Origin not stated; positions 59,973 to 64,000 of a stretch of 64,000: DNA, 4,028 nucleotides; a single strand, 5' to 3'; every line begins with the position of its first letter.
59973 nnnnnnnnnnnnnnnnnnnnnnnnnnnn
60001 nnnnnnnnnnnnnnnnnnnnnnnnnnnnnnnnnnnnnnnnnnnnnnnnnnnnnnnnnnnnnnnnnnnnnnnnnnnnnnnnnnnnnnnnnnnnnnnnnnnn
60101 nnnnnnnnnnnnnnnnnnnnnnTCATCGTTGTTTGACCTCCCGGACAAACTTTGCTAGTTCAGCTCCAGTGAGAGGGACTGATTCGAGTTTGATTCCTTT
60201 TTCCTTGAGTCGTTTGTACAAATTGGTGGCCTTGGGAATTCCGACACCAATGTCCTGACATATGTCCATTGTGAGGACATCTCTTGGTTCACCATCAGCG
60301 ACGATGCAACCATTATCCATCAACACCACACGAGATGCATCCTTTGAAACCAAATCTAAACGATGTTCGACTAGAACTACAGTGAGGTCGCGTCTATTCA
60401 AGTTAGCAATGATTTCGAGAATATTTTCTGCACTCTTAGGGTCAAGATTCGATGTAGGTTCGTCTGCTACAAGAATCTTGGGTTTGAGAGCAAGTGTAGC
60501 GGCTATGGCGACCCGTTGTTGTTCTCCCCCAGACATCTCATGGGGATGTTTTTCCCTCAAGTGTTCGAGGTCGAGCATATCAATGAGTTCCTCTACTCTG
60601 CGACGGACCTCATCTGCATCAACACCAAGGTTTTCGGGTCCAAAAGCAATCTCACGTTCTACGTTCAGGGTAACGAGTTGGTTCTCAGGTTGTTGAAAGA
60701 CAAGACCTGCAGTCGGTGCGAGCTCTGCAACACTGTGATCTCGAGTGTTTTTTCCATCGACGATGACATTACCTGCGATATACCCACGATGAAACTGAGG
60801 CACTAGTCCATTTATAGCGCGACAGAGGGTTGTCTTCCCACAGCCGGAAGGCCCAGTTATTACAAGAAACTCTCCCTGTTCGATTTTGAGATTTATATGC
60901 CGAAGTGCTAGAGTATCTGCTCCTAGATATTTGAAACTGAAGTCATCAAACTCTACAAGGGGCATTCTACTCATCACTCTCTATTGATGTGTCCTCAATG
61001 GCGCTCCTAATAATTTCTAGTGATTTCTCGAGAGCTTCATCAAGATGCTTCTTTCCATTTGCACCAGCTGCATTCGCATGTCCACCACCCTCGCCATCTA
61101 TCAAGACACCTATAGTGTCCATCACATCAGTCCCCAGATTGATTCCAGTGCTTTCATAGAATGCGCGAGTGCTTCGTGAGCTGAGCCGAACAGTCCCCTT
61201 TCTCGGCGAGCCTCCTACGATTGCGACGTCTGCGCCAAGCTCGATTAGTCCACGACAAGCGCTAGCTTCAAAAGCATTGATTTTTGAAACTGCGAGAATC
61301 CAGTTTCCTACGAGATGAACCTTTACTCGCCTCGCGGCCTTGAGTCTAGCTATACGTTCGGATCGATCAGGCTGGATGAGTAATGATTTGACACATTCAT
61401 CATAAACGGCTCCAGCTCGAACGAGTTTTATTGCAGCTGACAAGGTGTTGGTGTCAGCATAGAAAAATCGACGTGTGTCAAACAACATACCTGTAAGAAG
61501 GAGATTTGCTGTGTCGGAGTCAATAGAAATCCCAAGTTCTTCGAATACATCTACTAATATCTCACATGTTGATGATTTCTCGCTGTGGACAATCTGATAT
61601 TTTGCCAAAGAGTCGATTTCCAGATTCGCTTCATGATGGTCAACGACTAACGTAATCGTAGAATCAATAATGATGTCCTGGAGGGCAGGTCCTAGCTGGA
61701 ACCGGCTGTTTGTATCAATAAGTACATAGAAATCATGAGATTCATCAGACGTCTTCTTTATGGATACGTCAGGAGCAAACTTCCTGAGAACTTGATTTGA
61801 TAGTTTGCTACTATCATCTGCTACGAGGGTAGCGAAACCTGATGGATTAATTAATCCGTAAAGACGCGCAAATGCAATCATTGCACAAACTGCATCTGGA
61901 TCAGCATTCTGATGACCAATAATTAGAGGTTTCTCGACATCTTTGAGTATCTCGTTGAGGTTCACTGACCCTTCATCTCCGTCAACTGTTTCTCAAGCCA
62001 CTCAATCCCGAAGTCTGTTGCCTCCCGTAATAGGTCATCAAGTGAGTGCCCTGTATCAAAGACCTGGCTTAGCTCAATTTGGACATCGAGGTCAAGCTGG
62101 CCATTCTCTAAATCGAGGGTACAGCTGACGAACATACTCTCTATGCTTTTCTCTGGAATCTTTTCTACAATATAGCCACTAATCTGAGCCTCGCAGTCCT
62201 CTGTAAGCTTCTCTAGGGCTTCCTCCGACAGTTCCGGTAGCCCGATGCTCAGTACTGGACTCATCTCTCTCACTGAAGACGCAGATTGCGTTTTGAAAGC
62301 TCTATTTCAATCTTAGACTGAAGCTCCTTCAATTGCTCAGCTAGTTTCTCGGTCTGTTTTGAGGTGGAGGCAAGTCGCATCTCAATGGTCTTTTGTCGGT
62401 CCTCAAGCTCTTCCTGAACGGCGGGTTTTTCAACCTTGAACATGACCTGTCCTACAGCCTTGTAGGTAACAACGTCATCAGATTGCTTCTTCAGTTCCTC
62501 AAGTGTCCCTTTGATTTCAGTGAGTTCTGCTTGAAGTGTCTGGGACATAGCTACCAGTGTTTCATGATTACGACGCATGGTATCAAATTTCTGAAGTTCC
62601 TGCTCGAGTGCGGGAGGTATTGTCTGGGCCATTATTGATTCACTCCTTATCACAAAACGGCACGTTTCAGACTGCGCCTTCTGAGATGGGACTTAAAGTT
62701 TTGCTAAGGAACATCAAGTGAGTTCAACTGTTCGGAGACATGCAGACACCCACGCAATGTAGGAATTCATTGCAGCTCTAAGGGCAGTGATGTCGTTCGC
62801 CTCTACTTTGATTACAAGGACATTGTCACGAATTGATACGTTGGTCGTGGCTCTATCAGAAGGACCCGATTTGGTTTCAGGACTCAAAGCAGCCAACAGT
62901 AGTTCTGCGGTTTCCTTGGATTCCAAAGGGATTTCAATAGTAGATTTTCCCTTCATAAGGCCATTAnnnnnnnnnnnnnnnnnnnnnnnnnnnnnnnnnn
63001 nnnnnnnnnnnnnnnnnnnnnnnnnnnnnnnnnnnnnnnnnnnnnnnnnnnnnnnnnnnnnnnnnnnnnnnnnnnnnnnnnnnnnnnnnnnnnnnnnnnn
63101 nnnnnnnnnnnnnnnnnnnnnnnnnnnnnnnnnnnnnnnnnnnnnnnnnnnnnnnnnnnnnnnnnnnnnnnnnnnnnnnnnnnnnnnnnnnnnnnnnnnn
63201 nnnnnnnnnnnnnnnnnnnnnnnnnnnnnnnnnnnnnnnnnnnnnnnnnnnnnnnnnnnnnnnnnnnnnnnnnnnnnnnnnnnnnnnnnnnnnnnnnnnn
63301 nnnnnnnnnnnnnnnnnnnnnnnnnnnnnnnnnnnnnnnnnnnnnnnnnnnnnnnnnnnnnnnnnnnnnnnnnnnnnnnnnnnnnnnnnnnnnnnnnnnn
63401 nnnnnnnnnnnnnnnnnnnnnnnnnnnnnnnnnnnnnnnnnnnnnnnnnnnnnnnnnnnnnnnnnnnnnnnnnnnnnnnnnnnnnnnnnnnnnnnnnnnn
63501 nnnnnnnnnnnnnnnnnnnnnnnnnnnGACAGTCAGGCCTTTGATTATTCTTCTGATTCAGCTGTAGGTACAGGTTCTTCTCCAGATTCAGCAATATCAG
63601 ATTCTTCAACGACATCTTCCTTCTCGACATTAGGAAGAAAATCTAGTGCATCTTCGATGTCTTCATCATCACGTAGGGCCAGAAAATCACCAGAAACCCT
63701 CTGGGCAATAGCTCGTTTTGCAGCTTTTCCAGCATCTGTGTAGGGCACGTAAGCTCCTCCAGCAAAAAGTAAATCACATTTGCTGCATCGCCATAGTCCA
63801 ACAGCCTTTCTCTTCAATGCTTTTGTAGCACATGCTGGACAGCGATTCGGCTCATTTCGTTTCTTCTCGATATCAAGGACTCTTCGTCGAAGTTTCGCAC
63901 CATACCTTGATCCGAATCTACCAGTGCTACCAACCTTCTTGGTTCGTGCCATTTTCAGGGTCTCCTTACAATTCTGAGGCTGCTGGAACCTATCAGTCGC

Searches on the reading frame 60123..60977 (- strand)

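Call 35: search_protein_families(library=pfam, proteins=[window:60123-60977:-], max_evalue=0.001)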
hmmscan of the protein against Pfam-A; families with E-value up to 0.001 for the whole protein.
window:60123-60977:- (284 aa): 10 families
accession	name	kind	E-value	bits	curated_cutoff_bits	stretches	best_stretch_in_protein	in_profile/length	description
PF00005.33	ABC_tran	-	1.3e-30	107.2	25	1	25-176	1-137/137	ABC transporter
PF13304.12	AAA_21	-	1.5e-10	42.1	27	1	131-202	221-295/304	AAA domain, putative AbiEii toxin, Type IV TA system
PF02463.25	SMC_N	-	2e-08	34.4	40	1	35-211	24-203/220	RecF/RecN/SMC N terminal domain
PF13401.12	AAA_22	-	8.7e-07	29.8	27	1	34-203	4-121/130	AAA domain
PF13191.12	AAA_16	-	1.5e-05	26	32.6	1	33-140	22-129/167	AAA ATPase domain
PF20703.3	nSTAND1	-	4.7e-05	23.6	27.1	1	30-88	28-86/379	Novel STAND NTPase 1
PF01637.24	ATPase_2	-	0.00028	21.2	33.2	1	25-99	8-87/225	ATPase domain predominantly from Archaea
PF13521.12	AAA_28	-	0.00049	20.8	27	0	39-71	3-40/164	AAA domain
PF20720.3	nSTAND3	-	0.00049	20.3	27.2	1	22-55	4-37/155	Novel STAND NTPase 3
PF13238.12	AAA_18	-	0.00098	20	29.4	0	39-66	2-26/128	AAA domain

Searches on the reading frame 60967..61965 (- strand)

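Call 35: search_protein_families(library=pfam, proteins=[window:60967-61965:-], max_evalue=0.001)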
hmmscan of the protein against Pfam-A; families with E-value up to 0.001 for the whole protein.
window:60967-61965:- (332 aa): 2 families
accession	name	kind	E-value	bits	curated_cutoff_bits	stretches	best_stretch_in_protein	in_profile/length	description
PF01368.27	DHH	-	1.3e-13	51.7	28.1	1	14-160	3-125/125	DHH family, N-terminal domain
PF02272.25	DHHA1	-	3.4e-07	31.1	25.9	1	242-323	28-100/102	DHHA1 domain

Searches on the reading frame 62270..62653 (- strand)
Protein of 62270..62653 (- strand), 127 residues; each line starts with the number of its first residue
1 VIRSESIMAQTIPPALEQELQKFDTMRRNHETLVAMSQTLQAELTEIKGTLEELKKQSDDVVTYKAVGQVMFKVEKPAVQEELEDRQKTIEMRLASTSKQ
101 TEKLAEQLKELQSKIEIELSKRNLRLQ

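Call 35: search_protein_families(library=pfam, proteins=[window:62270-62653:-], max_evalue=0.001)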
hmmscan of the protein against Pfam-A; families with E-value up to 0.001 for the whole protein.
window:62270-62653:- (127 aa): 2 families
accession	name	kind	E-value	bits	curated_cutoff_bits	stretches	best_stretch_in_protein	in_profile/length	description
PF01920.25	Prefoldin_2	-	1.3e-16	61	27.6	1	18-121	2-105/106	Prefoldin subunit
PF02183.23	HALZ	-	0.00047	20.7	28.1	0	22-51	13-42/43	Homeobox associated leucine zipper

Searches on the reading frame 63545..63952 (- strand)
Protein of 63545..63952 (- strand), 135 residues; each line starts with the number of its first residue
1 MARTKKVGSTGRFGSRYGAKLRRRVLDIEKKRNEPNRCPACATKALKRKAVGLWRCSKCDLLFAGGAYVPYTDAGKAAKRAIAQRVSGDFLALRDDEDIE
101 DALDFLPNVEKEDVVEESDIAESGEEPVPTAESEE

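Call 35: search_protein_families(library=pfam, proteins=[window:63545-63952:-], max_evalue=0.001)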
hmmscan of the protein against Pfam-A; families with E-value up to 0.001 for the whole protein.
window:63545-63952:- (135 aa): 1 family
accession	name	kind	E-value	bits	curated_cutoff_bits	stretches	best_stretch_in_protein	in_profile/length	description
PF01780.25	Ribosomal_L37ae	-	1.3e-30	105.8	21.9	1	3-84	1-82/85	Ribosomal L37ae protein family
